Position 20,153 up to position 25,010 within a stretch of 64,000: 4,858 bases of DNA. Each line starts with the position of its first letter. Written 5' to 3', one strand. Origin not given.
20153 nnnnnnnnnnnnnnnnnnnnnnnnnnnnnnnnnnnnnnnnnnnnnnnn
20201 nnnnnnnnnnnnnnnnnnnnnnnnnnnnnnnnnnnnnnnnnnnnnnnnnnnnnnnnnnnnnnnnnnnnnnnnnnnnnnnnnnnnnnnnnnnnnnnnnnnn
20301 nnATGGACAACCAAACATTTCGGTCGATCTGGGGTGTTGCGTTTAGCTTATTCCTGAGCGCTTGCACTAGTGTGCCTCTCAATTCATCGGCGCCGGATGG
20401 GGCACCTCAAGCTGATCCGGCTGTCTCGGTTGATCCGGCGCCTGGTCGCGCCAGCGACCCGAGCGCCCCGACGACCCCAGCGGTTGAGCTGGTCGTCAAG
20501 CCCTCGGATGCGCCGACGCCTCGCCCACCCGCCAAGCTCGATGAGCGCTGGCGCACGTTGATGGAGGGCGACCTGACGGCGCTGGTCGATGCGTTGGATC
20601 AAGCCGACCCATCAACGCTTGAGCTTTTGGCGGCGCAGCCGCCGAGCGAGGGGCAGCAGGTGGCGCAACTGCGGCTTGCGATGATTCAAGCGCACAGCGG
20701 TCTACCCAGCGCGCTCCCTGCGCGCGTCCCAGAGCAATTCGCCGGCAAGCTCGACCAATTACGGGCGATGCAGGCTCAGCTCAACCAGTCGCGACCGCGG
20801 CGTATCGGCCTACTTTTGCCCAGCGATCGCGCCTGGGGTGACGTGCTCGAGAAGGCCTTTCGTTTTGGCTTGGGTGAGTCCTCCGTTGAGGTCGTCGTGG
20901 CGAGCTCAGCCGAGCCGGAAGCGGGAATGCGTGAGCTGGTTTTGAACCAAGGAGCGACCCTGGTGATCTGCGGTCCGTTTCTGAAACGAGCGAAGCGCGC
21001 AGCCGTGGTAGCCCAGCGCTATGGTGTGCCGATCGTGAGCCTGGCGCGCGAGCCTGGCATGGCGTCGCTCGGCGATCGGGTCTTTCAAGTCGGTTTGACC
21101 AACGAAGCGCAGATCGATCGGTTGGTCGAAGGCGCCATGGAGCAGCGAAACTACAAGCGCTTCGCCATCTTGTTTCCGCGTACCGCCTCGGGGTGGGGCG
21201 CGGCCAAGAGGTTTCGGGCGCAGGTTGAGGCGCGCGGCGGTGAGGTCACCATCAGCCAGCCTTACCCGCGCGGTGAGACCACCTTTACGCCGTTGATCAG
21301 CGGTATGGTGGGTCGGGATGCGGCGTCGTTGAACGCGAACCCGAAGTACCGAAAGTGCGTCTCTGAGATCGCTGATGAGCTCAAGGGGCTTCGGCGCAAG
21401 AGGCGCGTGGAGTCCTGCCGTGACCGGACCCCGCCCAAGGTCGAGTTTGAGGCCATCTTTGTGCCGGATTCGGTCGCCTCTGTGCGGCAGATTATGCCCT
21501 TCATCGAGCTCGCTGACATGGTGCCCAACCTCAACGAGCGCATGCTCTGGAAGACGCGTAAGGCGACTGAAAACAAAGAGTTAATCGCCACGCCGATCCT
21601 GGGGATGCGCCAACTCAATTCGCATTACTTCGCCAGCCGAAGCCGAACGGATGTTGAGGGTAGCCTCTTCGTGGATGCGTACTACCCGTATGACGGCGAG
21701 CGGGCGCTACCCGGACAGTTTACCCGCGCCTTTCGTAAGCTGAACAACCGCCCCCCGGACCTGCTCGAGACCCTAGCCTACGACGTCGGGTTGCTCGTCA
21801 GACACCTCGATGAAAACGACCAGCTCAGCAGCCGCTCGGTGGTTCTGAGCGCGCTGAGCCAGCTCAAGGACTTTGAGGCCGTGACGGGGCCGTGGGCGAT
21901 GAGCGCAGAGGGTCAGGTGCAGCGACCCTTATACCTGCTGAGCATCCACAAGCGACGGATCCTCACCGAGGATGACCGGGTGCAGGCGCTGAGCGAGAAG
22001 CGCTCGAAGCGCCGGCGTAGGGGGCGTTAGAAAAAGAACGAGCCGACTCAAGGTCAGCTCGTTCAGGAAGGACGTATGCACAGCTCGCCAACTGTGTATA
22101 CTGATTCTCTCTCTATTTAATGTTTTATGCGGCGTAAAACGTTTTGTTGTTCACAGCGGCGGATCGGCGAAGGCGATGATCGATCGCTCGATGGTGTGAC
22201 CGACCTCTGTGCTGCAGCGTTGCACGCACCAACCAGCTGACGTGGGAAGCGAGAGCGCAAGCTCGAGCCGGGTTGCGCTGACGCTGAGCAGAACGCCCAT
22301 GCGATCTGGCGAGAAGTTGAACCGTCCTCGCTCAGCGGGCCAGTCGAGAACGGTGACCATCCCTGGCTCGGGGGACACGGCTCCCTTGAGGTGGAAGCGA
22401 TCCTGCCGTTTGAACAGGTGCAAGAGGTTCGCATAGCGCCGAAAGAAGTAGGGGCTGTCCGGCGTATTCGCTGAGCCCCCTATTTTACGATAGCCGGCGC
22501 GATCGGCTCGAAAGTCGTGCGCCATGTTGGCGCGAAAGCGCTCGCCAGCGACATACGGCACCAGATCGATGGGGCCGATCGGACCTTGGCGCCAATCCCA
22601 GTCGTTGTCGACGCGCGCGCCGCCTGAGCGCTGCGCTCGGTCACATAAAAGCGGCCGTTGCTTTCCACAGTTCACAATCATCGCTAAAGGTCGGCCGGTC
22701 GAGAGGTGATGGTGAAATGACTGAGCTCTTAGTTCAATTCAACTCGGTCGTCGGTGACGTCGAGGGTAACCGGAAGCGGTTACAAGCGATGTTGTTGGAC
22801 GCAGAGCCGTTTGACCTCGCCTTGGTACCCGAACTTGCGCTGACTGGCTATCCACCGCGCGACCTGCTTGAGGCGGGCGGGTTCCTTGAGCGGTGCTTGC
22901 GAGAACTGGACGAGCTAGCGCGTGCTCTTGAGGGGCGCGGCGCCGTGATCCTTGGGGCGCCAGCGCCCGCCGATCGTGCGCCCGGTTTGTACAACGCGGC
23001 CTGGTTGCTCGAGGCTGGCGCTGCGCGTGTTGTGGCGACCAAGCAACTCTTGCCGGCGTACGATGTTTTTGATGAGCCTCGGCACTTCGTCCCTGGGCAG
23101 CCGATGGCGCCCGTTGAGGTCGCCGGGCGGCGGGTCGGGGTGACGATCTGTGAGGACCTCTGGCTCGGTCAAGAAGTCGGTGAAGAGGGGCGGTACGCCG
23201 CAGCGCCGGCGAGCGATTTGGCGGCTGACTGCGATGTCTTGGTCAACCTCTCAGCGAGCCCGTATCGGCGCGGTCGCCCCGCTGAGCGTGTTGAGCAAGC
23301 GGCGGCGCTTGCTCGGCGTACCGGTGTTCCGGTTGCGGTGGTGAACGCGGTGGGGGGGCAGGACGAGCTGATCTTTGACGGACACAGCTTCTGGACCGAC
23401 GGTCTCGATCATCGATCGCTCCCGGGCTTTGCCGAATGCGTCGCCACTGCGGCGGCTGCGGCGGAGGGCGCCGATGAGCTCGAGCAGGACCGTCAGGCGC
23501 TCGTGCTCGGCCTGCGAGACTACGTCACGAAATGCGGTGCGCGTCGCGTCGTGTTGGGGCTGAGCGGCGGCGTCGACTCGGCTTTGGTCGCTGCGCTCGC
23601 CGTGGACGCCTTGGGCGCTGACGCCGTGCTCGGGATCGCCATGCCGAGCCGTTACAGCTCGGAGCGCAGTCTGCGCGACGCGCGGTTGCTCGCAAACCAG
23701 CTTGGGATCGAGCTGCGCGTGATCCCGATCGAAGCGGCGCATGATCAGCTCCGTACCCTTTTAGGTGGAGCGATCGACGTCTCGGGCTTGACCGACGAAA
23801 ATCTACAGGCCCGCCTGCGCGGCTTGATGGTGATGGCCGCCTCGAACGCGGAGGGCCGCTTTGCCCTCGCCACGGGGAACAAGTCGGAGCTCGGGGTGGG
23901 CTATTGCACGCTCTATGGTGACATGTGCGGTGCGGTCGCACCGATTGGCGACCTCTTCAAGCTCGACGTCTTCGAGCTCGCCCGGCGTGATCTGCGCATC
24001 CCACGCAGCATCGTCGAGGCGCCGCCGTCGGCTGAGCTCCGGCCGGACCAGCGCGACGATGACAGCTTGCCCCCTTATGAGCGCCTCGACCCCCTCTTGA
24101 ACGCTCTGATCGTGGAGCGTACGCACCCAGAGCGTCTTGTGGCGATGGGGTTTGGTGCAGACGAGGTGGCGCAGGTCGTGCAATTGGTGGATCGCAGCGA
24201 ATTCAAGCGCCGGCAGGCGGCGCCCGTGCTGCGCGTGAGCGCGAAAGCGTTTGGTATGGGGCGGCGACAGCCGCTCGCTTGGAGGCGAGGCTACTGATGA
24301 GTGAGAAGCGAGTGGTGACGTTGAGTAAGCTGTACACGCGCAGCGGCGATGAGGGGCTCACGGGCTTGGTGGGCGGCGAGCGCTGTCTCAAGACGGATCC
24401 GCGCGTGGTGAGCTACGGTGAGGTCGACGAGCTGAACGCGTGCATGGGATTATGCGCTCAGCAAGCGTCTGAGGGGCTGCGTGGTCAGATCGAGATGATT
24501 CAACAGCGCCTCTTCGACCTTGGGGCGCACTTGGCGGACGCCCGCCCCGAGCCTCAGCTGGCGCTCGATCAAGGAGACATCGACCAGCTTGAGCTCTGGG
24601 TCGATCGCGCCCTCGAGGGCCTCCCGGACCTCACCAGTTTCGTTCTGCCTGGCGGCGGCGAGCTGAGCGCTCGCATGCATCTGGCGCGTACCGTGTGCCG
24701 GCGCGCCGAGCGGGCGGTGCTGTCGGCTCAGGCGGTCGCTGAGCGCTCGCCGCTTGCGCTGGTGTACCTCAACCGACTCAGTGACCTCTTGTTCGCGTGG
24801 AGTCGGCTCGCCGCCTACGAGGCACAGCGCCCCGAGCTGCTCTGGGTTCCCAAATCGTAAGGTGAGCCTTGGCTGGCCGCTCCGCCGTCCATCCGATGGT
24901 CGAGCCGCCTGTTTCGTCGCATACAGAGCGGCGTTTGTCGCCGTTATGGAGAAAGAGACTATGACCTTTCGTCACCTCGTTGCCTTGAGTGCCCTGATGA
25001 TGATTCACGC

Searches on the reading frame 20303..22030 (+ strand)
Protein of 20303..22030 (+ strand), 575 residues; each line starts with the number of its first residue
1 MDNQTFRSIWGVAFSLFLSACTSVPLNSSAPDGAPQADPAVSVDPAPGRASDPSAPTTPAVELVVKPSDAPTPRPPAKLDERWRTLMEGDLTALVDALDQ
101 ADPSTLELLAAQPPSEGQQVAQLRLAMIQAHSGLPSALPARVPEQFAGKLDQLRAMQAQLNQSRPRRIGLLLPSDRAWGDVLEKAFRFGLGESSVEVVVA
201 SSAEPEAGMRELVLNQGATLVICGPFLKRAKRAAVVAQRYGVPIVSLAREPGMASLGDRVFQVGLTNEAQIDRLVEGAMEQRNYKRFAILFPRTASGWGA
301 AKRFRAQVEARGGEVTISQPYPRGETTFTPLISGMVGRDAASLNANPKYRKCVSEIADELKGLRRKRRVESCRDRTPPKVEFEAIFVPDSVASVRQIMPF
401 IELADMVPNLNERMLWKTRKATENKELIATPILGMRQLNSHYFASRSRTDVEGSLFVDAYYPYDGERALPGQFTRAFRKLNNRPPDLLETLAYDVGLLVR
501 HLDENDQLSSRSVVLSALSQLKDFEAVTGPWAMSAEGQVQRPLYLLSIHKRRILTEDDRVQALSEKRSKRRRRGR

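Call 3: search_protein_families(library=pfam, proteins=[window:20303-22030:+], max_evalue=0.01)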
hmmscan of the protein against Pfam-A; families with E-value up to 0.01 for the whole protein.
window:20303-22030:+ (575 aa): 1 family
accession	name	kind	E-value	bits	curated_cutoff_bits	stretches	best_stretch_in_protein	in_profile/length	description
PF13458.12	Peripla_BP_6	-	1.4e-19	71.4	31.7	2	207-334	59-185/343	Periplasmic binding protein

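Call 4: search_protein_families(library=ncbifam, proteins=[window:20303-22030:+], max_evalue=0.01)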
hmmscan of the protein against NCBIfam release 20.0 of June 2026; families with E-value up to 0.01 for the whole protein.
window:20303-22030:+ (575 aa): 0 families

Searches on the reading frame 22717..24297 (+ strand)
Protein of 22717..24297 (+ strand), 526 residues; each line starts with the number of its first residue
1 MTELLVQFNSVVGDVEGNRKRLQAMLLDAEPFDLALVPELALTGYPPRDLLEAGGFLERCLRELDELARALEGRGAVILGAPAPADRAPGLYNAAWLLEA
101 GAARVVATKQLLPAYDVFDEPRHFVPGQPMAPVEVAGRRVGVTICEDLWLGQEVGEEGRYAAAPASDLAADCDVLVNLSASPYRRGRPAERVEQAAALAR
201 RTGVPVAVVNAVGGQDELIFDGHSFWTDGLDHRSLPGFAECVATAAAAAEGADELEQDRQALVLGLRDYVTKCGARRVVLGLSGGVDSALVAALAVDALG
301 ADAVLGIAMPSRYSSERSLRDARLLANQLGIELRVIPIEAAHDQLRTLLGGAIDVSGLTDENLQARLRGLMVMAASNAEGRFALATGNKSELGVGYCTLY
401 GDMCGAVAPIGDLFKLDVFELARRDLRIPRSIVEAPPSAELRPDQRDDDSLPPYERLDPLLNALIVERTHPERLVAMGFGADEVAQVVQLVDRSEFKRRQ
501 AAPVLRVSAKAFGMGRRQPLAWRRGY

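Call 65: search_protein_families(library=pfam, proteins=[window:22717-24297:+], max_evalue=0.001)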
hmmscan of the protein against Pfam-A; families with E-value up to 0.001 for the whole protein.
window:22717-24297:+ (526 aa): 3 families
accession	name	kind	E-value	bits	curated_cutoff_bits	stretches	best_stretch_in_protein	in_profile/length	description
PF02540.23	NAD_synthase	-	1.3e-69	234.5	21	1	261-501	4-242/242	NAD synthase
PF00795.27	CN_hydrolase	-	2e-10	40.9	23.2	1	5-227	4-224/256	Carbon-nitrogen hydrolase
PF03054.22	tRNA_Me_trans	-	0.00048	20.3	20.6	0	277-340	2-74/202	tRNA methyl transferase HUP domain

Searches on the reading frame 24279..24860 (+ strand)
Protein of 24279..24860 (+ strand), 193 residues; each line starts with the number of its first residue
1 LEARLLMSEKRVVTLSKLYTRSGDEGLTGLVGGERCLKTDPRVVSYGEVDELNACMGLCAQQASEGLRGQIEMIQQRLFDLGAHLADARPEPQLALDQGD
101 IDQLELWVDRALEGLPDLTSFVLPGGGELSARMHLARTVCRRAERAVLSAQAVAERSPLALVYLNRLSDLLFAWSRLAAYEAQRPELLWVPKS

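Call 65: search_protein_families(library=pfam, proteins=[window:24279-24860:+], max_evalue=0.001)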
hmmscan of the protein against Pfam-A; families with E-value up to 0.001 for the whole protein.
window:24279-24860:+ (193 aa): 1 family
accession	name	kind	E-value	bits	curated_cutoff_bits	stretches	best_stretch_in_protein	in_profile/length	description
PF01923.23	Cob_adeno_trans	-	8.2e-53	179.4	24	1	18-177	1-170/171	Cobalamin adenosyltransferase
